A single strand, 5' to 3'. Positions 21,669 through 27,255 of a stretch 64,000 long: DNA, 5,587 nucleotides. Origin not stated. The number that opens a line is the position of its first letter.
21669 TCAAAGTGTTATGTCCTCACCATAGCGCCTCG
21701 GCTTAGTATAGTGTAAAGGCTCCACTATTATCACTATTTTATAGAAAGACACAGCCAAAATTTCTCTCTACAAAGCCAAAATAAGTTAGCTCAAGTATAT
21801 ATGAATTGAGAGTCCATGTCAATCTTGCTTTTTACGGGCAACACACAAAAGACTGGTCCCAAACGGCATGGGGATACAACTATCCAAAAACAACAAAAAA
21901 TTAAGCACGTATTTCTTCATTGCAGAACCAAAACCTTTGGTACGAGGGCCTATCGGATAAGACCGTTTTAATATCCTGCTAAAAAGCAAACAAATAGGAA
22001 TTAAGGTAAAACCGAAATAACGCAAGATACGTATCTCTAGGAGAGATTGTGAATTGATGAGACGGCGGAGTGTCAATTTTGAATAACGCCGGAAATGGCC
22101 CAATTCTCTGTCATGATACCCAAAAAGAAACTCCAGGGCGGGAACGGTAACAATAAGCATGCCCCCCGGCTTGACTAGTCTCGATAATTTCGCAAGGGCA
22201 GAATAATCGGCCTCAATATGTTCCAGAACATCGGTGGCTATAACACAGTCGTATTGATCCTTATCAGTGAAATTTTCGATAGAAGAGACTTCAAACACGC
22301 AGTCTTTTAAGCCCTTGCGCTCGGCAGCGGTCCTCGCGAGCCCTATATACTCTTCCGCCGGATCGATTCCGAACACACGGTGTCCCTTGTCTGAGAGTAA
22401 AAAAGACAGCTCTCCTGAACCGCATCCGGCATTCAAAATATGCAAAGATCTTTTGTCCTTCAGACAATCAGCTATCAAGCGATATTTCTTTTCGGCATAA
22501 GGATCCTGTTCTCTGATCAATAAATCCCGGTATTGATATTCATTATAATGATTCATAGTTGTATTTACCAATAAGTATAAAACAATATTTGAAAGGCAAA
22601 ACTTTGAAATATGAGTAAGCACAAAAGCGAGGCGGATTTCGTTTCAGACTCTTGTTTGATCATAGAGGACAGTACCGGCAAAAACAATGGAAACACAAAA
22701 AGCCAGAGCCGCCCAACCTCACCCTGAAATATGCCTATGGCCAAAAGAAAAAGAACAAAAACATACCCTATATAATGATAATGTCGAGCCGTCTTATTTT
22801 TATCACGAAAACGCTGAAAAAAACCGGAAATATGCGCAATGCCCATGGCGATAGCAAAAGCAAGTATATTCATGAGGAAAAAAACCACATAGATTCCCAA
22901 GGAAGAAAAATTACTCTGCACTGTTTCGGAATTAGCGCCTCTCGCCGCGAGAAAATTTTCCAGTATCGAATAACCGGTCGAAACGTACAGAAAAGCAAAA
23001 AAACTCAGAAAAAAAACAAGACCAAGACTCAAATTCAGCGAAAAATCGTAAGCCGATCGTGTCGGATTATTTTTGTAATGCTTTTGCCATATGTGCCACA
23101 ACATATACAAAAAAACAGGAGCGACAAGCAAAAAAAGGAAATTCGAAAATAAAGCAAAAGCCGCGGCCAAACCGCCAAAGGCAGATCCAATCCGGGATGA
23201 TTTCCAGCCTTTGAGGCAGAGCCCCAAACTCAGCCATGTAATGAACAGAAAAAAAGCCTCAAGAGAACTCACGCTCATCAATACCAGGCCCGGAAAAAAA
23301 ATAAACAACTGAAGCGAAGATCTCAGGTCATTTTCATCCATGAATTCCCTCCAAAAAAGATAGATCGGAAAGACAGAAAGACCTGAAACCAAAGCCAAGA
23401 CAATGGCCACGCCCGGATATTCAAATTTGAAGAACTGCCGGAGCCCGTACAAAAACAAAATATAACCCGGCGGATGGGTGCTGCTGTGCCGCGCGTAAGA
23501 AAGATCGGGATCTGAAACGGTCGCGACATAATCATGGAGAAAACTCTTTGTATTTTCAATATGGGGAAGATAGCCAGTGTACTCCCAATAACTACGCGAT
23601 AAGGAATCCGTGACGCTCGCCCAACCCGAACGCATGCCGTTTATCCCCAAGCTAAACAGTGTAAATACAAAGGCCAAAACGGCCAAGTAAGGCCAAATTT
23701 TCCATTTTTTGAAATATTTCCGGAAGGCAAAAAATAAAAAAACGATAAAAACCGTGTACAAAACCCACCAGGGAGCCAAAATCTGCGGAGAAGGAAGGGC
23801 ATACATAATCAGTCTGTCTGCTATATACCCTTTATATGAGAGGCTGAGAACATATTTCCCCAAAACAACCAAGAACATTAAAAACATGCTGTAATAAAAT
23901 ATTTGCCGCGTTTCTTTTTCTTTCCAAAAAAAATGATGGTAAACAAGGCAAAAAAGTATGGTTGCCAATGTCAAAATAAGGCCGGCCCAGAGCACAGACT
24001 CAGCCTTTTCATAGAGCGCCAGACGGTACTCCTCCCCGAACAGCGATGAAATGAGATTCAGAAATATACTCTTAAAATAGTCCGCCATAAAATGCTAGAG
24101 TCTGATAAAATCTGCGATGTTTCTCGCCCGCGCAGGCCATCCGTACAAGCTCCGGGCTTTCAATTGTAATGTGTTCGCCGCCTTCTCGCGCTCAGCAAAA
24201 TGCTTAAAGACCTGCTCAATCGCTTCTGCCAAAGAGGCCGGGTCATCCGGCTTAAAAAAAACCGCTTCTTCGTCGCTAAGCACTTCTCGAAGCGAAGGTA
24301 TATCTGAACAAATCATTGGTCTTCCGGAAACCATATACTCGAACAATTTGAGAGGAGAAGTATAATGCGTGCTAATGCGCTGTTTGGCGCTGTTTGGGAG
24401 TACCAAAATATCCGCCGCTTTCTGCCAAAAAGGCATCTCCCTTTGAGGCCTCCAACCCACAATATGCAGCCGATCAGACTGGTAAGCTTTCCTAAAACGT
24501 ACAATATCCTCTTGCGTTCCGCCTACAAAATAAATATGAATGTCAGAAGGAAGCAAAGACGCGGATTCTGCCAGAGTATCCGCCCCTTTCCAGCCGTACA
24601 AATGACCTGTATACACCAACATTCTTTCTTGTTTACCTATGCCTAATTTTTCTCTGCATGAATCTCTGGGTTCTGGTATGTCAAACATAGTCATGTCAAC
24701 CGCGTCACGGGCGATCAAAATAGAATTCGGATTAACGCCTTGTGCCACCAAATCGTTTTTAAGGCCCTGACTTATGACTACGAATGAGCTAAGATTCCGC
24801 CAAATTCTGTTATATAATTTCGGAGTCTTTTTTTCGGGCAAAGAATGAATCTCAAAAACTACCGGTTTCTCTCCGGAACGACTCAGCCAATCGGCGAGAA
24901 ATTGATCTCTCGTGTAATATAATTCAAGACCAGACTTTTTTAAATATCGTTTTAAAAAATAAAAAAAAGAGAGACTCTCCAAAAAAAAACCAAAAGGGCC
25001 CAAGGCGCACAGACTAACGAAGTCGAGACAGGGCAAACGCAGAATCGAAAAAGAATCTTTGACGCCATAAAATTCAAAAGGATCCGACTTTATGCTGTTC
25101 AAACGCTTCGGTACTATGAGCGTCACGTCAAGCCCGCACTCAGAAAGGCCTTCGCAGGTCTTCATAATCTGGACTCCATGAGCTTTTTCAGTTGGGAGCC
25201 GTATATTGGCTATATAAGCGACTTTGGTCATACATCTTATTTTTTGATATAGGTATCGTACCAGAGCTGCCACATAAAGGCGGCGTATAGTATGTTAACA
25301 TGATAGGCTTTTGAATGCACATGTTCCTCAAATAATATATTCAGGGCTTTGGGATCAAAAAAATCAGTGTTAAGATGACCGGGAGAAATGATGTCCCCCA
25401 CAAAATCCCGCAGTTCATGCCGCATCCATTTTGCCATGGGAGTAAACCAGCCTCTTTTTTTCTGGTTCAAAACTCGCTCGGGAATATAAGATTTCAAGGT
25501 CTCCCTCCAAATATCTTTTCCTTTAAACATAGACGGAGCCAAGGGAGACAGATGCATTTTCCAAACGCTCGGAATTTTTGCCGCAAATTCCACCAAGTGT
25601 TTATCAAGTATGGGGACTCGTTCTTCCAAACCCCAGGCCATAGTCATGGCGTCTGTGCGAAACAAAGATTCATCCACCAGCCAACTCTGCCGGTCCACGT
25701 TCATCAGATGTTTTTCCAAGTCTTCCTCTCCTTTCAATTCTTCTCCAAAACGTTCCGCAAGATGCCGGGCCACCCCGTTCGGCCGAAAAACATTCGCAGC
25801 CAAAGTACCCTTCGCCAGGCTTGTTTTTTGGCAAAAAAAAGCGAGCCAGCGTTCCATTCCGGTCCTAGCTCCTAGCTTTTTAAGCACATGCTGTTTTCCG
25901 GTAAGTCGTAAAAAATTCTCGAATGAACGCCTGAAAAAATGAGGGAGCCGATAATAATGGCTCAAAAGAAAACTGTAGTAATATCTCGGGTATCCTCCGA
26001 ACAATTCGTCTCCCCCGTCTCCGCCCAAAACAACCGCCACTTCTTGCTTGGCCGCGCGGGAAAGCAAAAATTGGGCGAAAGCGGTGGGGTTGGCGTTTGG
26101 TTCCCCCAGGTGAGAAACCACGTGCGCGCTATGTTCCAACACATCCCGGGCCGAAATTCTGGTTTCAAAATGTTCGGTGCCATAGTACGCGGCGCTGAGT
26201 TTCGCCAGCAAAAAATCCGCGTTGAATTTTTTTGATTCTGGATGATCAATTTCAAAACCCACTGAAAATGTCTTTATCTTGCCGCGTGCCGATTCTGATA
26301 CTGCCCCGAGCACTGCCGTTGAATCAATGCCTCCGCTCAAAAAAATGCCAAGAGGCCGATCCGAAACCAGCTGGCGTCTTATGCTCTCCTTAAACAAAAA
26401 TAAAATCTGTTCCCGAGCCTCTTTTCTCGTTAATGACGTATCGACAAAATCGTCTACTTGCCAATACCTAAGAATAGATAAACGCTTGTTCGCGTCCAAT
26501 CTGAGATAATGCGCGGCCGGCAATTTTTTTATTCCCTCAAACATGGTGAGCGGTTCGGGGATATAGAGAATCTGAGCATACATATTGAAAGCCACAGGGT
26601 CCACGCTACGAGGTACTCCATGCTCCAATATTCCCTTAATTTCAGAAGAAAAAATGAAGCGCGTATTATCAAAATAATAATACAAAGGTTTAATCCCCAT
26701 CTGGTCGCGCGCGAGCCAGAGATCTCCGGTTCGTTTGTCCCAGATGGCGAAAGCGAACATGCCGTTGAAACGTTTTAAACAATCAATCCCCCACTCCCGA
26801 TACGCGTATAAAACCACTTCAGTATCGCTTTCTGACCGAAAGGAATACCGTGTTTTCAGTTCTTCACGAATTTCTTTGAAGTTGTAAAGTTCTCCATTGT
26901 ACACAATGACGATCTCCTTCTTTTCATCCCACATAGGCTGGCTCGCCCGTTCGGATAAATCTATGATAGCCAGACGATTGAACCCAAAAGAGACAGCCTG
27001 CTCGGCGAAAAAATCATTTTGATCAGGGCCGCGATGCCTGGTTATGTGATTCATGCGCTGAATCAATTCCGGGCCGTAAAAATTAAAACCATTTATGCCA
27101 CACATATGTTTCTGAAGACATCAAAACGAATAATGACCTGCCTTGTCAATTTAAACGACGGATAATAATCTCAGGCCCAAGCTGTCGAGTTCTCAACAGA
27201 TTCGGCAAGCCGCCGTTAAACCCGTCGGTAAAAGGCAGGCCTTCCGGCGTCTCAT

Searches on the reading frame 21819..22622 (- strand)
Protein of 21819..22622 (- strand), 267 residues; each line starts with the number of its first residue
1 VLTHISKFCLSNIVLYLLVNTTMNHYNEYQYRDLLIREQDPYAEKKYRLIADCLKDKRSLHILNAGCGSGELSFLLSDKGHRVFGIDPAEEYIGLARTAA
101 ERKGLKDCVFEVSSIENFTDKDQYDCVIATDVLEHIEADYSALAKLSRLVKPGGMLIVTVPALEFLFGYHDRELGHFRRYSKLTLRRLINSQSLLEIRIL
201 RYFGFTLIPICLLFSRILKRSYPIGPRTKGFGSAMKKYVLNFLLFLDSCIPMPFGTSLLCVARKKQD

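Call 8: search_protein_families(library=pfam, proteins=[window:21819-22622:-], max_evalue=0.001)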
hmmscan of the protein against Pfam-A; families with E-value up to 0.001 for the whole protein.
window:21819-22622:- (267 aa): 13 families
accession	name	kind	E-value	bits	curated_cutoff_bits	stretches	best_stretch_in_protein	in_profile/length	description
PF13847.12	Methyltransf_31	-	2.3e-19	70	27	1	58-162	3-113/145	Methyltransferase domain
PF08241.18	Methyltransf_11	-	4.6e-18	66.1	21.2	1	63-158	1-95/95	Methyltransferase domain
PF13649.12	Methyltransf_25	-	2.5e-17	63.8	27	1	62-154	1-97/97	Methyltransferase domain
PF13489.12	Methyltransf_23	-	3.1e-16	60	27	1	48-207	11-161/164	Methyltransferase domain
PF08242.18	Methyltransf_12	-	1.5e-14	54.9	30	1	63-156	1-98/98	Methyltransferase domain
PF08003.17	Methyltransf_9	-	8.5e-09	35.2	23.8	1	44-206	101-261/315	Protein of unknown function (DUF1698)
PF03848.20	TehB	-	6.8e-08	32.6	20.4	1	53-158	25-133/193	Tellurite resistance protein TehB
PF01209.24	Ubie_methyltran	-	1.6e-07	31.4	20.1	1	49-158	38-151/233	ubiE/COQ5 methyltransferase family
PF13679.12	Methyltransf_32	-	1.8e-07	31.6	27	1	49-129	12-107/143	Methyltransferase domain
PF02353.26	CMAS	-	2.3e-06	27.6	27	1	44-158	48-164/273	Mycolic acid cyclopropane synthetase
PF05401.17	NodS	-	1.4e-05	25.4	24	1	42-159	26-145/201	Nodulation protein S (NodS)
PF05175.20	MTS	-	0.00019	21.6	23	1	48-129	21-104/170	Methyltransferase small domain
PF07021.18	MetW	-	0.00071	19.7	21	1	47-163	4-112/193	Methionine biosynthesis protein MetW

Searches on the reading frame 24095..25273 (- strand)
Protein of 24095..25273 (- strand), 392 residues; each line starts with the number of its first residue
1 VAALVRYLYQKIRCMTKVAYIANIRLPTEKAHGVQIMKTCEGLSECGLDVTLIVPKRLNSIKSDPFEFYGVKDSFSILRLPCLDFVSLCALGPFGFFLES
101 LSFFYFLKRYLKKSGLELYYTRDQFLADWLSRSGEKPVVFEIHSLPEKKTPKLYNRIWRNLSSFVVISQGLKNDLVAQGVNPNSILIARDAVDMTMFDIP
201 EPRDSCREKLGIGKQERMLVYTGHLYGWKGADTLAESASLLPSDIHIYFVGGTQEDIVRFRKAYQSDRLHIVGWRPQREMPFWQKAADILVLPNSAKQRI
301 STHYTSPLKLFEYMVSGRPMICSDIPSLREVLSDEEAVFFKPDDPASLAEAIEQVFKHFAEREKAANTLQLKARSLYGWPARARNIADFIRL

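Call 8: search_protein_families(library=pfam, proteins=[window:24095-25273:-], max_evalue=0.001)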
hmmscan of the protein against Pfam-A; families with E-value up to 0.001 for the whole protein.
window:24095-25273:- (392 aa): 4 families
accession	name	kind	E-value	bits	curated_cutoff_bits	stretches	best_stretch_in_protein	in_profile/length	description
PF13692.12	Glyco_trans_1_4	-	2.4e-19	70.5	27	1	217-357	2-141/142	Glycosyl transferases group 1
PF00534.26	Glycos_transf_1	-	2.4e-17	63.4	26.4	1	205-365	4-165/172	Glycosyl transferases group 1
PF13524.12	Glyco_trans_1_2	-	6.5e-10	39.6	25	1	245-387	15-143/144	Glycosyl transferase-like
PF13439.12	Glyco_transf_4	-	4.3e-06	27.3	28.5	1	34-193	6-167/170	Glycosyltransferase Family 4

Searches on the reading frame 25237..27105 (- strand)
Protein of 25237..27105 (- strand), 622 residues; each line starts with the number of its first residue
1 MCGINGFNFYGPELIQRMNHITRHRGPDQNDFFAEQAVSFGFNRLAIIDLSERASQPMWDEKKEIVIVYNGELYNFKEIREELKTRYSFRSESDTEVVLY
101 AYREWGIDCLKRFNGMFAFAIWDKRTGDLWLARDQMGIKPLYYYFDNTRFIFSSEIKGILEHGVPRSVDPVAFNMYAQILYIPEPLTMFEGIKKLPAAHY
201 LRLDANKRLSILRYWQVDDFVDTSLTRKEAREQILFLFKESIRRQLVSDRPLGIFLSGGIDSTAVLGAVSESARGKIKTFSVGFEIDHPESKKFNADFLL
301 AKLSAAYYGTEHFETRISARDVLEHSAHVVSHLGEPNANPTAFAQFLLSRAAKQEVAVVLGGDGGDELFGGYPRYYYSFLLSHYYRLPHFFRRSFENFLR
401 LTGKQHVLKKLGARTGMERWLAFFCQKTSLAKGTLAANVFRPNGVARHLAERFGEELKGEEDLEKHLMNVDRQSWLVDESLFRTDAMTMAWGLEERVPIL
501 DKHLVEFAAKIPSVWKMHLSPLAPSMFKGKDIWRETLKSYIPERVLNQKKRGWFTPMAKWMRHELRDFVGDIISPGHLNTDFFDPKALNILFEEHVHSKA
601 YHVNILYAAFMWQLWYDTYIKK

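Call 8: search_protein_families(library=pfam, proteins=[window:25237-27105:-], max_evalue=0.001)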
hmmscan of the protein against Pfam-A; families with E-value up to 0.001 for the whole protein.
window:25237-27105:- (622 aa): 4 families
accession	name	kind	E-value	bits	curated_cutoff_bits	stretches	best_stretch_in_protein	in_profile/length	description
PF00733.27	Asn_synthase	-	1.6e-76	258.7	21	1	237-616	5-353/354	Asparagine synthase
PF13537.11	GATase_7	-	2.3e-46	157.2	25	1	43-160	2-122/123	Glutamine amidotransferase domain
PF13522.11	GATase_6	-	9.1e-42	142.6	27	1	27-155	1-130/130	Glutamine amidotransferase domain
PF12481.13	DUF3700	-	1.9e-05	24.7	27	1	36-170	44-186/228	Aluminium induced protein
